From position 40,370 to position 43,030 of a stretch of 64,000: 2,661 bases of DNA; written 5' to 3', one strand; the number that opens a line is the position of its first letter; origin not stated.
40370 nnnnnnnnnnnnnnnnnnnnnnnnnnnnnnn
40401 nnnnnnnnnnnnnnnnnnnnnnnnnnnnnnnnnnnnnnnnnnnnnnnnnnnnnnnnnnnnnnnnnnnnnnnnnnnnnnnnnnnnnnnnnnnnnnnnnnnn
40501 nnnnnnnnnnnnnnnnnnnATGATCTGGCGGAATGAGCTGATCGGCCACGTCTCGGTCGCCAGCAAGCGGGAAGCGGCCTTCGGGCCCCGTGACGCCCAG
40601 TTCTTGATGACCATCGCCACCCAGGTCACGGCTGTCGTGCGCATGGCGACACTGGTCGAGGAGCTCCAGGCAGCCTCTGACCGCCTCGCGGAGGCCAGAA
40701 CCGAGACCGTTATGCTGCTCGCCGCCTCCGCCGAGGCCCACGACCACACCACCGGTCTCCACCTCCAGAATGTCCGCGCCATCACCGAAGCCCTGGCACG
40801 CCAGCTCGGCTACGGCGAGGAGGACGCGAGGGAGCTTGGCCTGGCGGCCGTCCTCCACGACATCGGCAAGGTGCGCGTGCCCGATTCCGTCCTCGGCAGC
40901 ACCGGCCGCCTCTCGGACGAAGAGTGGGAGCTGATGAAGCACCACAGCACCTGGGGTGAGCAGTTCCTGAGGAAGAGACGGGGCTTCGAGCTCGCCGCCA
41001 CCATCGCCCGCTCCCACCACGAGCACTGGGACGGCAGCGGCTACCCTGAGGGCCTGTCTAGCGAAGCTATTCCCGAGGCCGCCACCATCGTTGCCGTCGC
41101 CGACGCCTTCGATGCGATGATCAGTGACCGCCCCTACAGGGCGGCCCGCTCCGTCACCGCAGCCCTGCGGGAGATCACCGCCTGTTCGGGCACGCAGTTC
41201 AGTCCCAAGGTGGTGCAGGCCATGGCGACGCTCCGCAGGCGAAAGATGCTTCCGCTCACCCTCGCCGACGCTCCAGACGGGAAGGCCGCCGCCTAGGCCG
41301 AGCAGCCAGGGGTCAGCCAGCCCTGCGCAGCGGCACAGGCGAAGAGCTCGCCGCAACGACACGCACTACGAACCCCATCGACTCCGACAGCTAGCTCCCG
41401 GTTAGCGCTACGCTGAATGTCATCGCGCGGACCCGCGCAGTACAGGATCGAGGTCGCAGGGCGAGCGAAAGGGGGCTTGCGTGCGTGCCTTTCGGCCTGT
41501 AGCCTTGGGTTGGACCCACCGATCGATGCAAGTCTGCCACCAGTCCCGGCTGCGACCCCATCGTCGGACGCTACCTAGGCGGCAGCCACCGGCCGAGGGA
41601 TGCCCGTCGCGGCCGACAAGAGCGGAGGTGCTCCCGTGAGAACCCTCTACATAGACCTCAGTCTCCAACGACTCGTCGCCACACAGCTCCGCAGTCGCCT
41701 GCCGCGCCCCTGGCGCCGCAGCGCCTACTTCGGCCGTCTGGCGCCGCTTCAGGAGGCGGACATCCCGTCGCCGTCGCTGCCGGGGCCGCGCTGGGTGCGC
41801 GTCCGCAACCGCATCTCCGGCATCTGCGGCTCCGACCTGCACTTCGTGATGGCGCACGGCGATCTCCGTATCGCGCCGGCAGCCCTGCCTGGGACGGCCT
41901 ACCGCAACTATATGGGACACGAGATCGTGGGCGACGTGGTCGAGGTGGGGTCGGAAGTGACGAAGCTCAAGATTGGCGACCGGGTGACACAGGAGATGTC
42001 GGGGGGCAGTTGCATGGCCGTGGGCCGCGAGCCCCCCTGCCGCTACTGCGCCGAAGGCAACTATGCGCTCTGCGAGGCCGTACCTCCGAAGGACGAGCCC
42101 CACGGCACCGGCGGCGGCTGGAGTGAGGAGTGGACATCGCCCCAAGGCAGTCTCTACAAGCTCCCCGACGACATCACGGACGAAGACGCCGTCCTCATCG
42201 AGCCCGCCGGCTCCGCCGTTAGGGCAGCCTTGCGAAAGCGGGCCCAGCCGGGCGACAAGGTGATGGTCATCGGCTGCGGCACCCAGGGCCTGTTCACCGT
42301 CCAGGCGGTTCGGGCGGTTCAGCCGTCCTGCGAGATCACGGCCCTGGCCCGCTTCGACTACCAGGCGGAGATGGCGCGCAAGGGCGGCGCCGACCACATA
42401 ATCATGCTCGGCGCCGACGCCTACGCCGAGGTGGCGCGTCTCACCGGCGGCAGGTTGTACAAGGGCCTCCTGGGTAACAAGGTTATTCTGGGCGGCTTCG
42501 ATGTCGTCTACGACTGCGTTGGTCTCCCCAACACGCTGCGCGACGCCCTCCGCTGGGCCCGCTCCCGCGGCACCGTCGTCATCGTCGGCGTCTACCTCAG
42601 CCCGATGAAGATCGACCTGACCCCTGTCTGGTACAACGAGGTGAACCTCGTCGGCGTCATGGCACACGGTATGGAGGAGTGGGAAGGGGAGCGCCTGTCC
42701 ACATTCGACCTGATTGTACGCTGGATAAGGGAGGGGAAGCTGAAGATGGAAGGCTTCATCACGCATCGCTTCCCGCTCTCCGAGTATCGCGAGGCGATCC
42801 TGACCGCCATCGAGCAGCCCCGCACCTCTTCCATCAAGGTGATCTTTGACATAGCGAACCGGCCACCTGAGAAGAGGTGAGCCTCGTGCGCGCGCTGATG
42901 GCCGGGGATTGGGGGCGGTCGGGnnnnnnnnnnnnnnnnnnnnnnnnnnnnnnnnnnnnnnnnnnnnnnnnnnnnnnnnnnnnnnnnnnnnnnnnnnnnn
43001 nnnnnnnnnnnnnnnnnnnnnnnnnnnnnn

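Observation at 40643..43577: Approx. 575-bp near-identical inverted repeat formed by the 3' ends of two convergent sensor genes, bracketing an alcohol dehydrogenase gene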

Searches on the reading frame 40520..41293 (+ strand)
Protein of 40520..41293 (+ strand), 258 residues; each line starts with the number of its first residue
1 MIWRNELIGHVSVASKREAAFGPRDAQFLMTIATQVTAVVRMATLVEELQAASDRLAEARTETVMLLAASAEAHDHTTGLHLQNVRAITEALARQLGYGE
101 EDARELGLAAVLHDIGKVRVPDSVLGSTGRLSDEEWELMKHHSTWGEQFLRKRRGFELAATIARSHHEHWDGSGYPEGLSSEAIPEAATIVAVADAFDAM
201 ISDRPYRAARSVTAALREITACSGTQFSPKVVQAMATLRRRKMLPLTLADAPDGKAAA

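Call 25: find_homologous_proteins(query=window:40520-41293:+, max_evalue=1e-40)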
Query window:40520-41293:+ (258 aa): 327 proteins with E <= 1e-40 among 8000 candidates; the best 120 are listed.
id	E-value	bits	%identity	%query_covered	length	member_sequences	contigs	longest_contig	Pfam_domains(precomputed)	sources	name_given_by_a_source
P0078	5.6e-125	433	78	100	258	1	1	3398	PF13487.13,PF01966.29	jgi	jgi:putative nucleotidyltransferase with HDIG domain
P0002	2.2e-122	425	76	100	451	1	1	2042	PF13185.13,PF13487.13,PF01966.29,PF01590.33,PF00990.27,PF03472.22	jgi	jgi:HD-GYP domain-containing protein (c-di-GMP phosphodiesterase class II)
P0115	5.2e-117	407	75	100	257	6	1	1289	PF13487.13,PF01966.29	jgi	jgi:HD-GYP domain-containing protein (c-di-GMP phosphodiesterase class II)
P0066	3.3e-116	405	72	100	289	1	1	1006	PF13185.13,PF13487.13,PF01966.29,PF01590.33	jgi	jgi:HD-GYP domain-containing protein (c-di-GMP phosphodiesterase class II)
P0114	2.0e-114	399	73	100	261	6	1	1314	PF13487.13,PF01966.29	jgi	jgi:putative two-component system response regulator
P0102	2.1e-114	399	71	100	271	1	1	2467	PF13185.13,PF13487.13,PF01966.29,PF01590.33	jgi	jgi:putative nucleotidyltransferase with HDIG domain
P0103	2.1e-114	399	73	100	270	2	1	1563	PF13185.13,PF13487.13,PF01966.29,PF01590.33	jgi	-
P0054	4.7e-114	398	75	91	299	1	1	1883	PF13185.13,PF13487.13,PF01966.29,PF01590.33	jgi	jgi:HD-GYP domain-containing protein (c-di-GMP phosphodiesterase class II)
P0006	6.8e-114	397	76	91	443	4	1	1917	PF13185.13,PF13487.13,PF01966.29,PF01590.33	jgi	jgi:HD-GYP domain-containing protein (c-di-GMP phosphodiesterase class II)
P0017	7.0e-114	397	73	100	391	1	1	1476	PF13185.13,PF13487.13,PF01966.29,PF01590.33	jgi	jgi:HD-GYP domain-containing protein (c-di-GMP phosphodiesterase class II)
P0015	1.0e-113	397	76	91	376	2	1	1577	PF13185.13,PF13487.13,PF01966.29,PF01590.33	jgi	jgi:HD-GYP domain-containing protein (c-di-GMP phosphodiesterase class II)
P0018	7.9e-113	394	75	95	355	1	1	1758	PF13185.13,PF13487.13,PF01966.29,PF01590.33,PF03472.22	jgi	-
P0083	2.2e-112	392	74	95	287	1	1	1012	PF13185.13,PF13487.13,PF01966.29,PF01590.33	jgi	jgi:HD-GYP domain-containing protein (c-di-GMP phosphodiesterase class II)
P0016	2.9e-112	392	73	95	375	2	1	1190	PF13185.13,PF13487.13,PF01966.29,PF01590.33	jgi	jgi:response regulator RpfG family c-di-GMP phosphodiesterase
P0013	1.3e-111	390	73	95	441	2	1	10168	PF13185.13,PF13487.13,PF01966.29,PF01590.33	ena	-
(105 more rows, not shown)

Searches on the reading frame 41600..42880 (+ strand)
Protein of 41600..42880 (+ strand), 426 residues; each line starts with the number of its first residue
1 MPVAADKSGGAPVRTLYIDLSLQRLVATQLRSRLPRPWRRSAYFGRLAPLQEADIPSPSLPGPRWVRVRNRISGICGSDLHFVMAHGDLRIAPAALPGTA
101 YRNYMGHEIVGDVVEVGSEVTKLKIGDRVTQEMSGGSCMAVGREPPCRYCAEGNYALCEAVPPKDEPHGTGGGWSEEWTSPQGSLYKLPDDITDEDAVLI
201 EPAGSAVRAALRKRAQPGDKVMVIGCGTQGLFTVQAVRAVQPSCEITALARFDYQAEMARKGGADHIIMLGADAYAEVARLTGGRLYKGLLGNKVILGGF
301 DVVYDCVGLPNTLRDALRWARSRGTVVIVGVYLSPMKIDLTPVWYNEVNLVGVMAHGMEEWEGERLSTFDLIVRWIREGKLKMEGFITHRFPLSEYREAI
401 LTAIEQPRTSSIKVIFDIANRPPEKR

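Call 5: search_protein_families(library=pfam, proteins=[window:41600-42880:+])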
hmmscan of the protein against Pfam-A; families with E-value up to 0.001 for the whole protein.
window:41600-42880:+ (426 aa): 4 families
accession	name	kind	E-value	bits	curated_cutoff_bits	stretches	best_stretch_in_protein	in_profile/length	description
PF08240.17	ADH_N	-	1.8e-21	76.8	23.5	1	62-190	1-104/104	Alcohol dehydrogenase GroES-like domain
PF00107.32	ADH_zinc_N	-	4.7e-18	65.8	31.8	1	230-362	3-121/129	Zinc-binding dehydrogenase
PF13602.12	ADH_zinc_N_2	-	3.3e-08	35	27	1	263-400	2-120/134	Zinc-binding dehydrogenase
PF16912.11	Glu_dehyd_C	-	3.7e-07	30.3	34.9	1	211-401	25-199/211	Glucose dehydrogenase C-terminus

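Call 10: find_related_loci(query=window:41636-42877:+, collection=genome_contigs, flank=10000)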
Query window:41636-42877:+ (414 aa) in genome_contigs; peptide patterns used: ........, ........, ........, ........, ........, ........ (x = any residue, [..] = any of these).
106 stretches matched a pattern; 10 encode a relative of the query (tblastn E <= 1e-3); 10 distinct loci.
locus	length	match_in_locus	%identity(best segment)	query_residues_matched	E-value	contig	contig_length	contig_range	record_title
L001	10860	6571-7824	72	1-414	0e+0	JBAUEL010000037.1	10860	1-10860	MAG: Dehalococcoidia bacterium isolate MFD13097_ilm_asm_bin20 k127_331109, whole genome shotgun sequence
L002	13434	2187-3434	68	1-414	0e+0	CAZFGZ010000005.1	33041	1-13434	MAG TPA_asm: uncultured Dehalococcoidia bacterium isolate binchicken_co89_502 genome assembly, contig: NODE_1925_length_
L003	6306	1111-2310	69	1-405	7e-180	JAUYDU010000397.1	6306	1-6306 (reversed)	MAG: Chloroflexota bacterium isolate C20_metabat.bin.54_sub C20_k141_584266, whole genome shotgun sequence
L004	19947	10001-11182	48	1-406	5e-119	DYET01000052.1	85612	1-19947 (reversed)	MAG TPA_asm: Desulfovirgula sp. isolate Tomsk_2_57_21 Tomsk_k141_17808, whole genome shotgun sequence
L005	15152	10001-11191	46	1-406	6e-112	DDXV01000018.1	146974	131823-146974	MAG TPA_asm: Syntrophaceae bacterium UBA2251 UBA2251_contig_1768, whole genome shotgun sequence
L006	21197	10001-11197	45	1-408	2e-111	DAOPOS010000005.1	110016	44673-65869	MAG TPA_asm: Syntrophales bacterium isolate AMR_MDS_1568 NODE_192_length_110016_cov_12.307509, whole genome shotgun sequ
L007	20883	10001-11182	47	1-406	1e-109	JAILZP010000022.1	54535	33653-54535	MAG: Peptococcaceae bacterium isolate HOT.CON.130 NODE_580_length_54535_cov_18.803518, whole genome shotgun sequence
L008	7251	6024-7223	43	1-405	3e-97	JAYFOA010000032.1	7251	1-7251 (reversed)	MAG: Clostridiaceae bacterium isolate 5C_62 c_5C_000000115428, whole genome shotgun sequence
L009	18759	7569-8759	46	1-406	5e-113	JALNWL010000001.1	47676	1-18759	MAG: Syntrophales bacterium isolate SO_2016_LW2 bin 162 scaffold01168_LW138R_2016, whole genome shotgun sequence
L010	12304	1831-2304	33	17-192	3e-13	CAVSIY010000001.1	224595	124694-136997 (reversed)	MAG: uncultured Alphaproteobacteria bacterium isolate MFD02416.bin.1.267 genome assembly, contig: contig_106897, whole g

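Call 11: find_encoding_contigs(protein=window:41636-42880:+, flank=10000, max_places=10)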
Protein window:41636-42880:+ (414 aa): 1 contig read that carries it; 1 place shown.
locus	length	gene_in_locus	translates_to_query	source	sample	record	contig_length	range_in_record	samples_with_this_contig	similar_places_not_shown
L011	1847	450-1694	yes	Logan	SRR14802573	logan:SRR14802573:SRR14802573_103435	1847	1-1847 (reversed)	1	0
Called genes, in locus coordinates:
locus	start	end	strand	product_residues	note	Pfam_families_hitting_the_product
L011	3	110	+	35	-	?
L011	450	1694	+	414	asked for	PF08240:ADH_N, PF16912:Glu_dehyd_C (weak), PF00107:ADH_zinc_N, PF13602:ADH_zinc_N_2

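Call 32: find_related_loci(query=window:41636-42877:+, collection=metagenome_contigs, flank=10000)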
Query window:41636-42877:+ (414 aa) in metagenome_contigs; peptide patterns used: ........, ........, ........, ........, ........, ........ (x = any residue, [..] = any of these).
158 stretches matched a pattern; 14 encode a relative of the query (tblastn E <= 1e-3); 14 distinct loci.
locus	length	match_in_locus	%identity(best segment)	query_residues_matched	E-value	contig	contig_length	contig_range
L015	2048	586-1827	84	1-414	0e+0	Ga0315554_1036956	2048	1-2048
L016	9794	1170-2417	71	1-414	0e+0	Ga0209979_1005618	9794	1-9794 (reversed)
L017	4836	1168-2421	71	1-414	0e+0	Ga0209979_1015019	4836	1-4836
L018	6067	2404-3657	71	1-414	0e+0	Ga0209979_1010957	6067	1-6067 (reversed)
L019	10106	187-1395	67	1-406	0e+0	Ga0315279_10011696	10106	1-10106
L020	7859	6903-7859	62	1-325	4e-130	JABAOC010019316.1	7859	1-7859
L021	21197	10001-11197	45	1-408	1e-111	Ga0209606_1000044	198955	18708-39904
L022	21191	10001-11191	46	1-406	5e-112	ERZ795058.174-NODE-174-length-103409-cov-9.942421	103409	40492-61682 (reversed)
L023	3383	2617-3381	64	1-258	6e-111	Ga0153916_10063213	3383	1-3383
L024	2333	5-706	50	173-406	8e-78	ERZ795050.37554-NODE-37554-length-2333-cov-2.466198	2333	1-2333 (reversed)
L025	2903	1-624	50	190-398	5e-58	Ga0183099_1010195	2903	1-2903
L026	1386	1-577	69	186-405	6e-74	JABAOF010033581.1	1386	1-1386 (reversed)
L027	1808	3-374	57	293-413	4e-45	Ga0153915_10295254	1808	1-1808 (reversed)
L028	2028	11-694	23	155-383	1e-9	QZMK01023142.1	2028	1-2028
